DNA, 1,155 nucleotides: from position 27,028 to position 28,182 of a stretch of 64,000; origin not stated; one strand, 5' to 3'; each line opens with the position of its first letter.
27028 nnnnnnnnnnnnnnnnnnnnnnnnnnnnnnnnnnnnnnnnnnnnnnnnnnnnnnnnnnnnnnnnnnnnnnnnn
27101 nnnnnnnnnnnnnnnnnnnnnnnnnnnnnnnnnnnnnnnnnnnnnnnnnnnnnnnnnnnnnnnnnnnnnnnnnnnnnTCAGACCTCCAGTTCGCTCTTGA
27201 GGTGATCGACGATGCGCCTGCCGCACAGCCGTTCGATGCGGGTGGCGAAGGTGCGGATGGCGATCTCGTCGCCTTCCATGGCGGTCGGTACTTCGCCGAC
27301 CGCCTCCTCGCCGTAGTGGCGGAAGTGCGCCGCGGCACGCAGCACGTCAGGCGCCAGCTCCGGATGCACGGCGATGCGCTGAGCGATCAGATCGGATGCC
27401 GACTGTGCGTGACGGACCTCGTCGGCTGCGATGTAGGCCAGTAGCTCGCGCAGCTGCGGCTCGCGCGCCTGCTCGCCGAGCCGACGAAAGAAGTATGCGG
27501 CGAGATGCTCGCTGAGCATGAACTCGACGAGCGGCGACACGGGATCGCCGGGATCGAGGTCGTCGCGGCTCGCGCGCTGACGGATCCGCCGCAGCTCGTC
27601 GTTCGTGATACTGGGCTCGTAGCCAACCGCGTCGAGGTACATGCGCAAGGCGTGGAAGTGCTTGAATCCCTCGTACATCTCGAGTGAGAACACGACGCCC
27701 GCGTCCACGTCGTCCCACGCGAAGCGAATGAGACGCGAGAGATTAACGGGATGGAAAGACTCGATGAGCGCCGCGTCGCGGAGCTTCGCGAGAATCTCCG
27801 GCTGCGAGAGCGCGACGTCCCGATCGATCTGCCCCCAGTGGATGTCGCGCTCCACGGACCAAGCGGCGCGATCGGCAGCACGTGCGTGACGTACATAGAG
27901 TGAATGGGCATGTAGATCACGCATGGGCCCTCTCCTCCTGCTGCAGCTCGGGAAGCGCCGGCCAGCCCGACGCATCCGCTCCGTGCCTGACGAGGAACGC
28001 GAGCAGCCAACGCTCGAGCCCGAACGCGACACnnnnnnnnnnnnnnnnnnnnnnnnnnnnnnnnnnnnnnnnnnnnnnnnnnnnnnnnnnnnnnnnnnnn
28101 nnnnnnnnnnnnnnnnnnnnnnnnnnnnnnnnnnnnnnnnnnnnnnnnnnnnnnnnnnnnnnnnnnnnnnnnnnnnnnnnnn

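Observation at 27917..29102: SerRS-like amino acid:[carrier protein] ligase paired with its own carrier protein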

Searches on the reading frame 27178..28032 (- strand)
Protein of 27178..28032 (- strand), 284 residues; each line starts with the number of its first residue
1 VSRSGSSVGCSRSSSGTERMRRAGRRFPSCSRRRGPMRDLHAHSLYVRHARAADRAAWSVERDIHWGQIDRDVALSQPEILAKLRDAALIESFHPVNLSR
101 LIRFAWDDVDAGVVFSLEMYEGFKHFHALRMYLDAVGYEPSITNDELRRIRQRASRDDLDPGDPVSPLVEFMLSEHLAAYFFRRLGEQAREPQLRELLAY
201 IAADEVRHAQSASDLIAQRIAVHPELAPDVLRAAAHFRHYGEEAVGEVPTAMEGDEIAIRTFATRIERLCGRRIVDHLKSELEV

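Call 4: search_protein_families(library=pfam, proteins=[window:27178-28032:-], max_evalue=0.01)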
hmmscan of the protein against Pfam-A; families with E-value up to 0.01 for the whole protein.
window:27178-28032:- (284 aa): 1 family
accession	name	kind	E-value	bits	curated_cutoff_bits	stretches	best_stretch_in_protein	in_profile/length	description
PF02915.23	Rubrerythrin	-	0.0022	18.8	22.8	1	174-219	9-56/137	Rubrerythrin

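Call 5: search_protein_families(library=ncbifam, proteins=[window:27178-28032:-], max_evalue=0.01)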
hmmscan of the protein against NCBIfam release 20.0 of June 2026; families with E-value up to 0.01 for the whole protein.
window:27178-28032:- (284 aa): 0 families

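Call 27: search_solved_structures(query=window:27178-27924:-, max_evalue=1)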
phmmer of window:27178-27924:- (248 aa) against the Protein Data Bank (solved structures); distinct sequences matched with E-value up to 1: 7.
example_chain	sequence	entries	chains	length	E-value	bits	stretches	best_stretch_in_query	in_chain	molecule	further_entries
1za0_A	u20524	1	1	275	0.00022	24.1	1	88-182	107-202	POSSIBLE ACYL-[ACYL-CARRIER PROTEIN] DESATURASE DESA2 (ACYL-[ACP] DESATURASE) (STEAROYL-AC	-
9u78_A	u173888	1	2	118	0.0018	21.1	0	153-179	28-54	Single Chain Protein of De Novo Designed Helix Bundles-4EH2 with KDPV Loop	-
7qbk_A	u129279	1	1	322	0.0019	21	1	78-224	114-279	R2-like ligand-binding oxidase (homolog II) from Sulfolobus acidocaldarius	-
2fzf_A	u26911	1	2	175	0.031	17.1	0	129-172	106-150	hypothetical protein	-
2hz8_A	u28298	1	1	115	0.45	13.3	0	131-174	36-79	De novo designed diiron protein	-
1mft_A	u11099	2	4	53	0.82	12.4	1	136-174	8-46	Four-helix bundle model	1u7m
5c39_A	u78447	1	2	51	0.84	12.4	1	137-174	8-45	P0 Manganese cluster peptide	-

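Call 68: search_protein_families(library=pfam, proteins=[window:27178-27924:-], max_evalue=1)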
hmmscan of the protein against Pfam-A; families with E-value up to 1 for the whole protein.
window:27178-27924:- (248 aa): 5 families
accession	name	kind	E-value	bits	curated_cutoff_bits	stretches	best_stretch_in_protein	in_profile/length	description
PF02915.23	Rubrerythrin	-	0.0016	19.3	22.8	1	138-183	9-56/137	Rubrerythrin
PF03405.20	FA_desaturase_2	-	0.0082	15.5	22.7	1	148-191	171-217/325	Fatty acid desaturase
PF02332.24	Phenol_Hydrox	-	0.014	15.4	24.4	1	138-195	82-139/230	Methane/Phenol/Alkene Hydroxylase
PF03232.19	COQ7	-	0.025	14.6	23.5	1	133-189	96-153/169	Ubiquinone biosynthesis protein COQ7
PF00210.30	Ferritin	-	0.13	12.6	24.5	1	82-181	40-137/142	Ferritin-like domain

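Call 82: search_solved_structures(query=A5, max_evalue=1)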
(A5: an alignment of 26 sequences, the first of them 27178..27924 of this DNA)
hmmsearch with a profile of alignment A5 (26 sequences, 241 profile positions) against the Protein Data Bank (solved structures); distinct sequences matched with E-value up to 1: 14.
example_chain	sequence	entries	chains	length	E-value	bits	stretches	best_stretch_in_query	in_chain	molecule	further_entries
1za0_A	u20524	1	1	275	3.6e-09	39.5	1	83-194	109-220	POSSIBLE ACYL-[ACYL-CARRIER PROTEIN] DESATURASE DESA2 (ACYL-[ACP] DESATURASE) (STEAROYL-AC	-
9u78_A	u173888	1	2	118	9e-09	38.2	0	148-173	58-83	Single Chain Protein of De Novo Designed Helix Bundles-4EH2 with KDPV Loop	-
7qbk_A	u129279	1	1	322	0.0012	21.5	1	74-205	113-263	R2-like ligand-binding oxidase (homolog II) from Sulfolobus acidocaldarius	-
6wuc_W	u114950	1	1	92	0.13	14.8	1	131-164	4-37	Inner kinetochore subunit WIP1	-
2fzf_A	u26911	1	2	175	0.2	14.2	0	117-167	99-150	hypothetical protein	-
10dq_W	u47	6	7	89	0.21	14.1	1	131-164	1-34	Inner kinetochore subunit WIP1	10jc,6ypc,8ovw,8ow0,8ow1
2hz8_A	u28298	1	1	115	0.27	13.8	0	114-168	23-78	De novo designed diiron protein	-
3ee4_A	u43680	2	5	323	0.28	13.7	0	79-183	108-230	Probable ribonucleoside-diphosphate reductase | R2-LIKE LIGAND BINDING OXIDASE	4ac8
9na8_A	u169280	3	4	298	0.37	13.3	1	83-127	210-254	AUGMIN subunit 1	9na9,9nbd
2uw1_A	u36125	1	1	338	0.53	12.8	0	143-185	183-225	PLASTID DELTA4 MULTIFUNCTIONAL ACYL-ACYL CARRIER PROTEIN DESATURASE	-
8qyd_A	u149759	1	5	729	0.71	12.4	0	107-194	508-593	Anti-phage defense ZorAB system ZorA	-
7pp7_A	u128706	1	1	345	0.73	12.3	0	142-186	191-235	Acyl-[acyl-carrier-protein] 6-desaturase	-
2uw1_B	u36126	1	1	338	0.79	12.2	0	143-185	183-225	PLASTID DELTA4 MULTIFUNCTIONAL ACYL-ACYL CARRIER PROTEIN DESATURASE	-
5tdv_A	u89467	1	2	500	0.93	12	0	146-171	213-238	Toluene-4-monooxygenase system protein A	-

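Call 89: search_protein_families(library=ncbifam, proteins=[window:27178-27924:-], max_evalue=0.1)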
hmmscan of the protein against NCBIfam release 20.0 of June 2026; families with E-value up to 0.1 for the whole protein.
window:27178-27924:- (248 aa): 1 family
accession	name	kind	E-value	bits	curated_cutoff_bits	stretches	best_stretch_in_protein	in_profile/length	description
NF045676.1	FeExpMbfA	equivalog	0.037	13.5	450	1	138-185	106-153/318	iron exporter MbfA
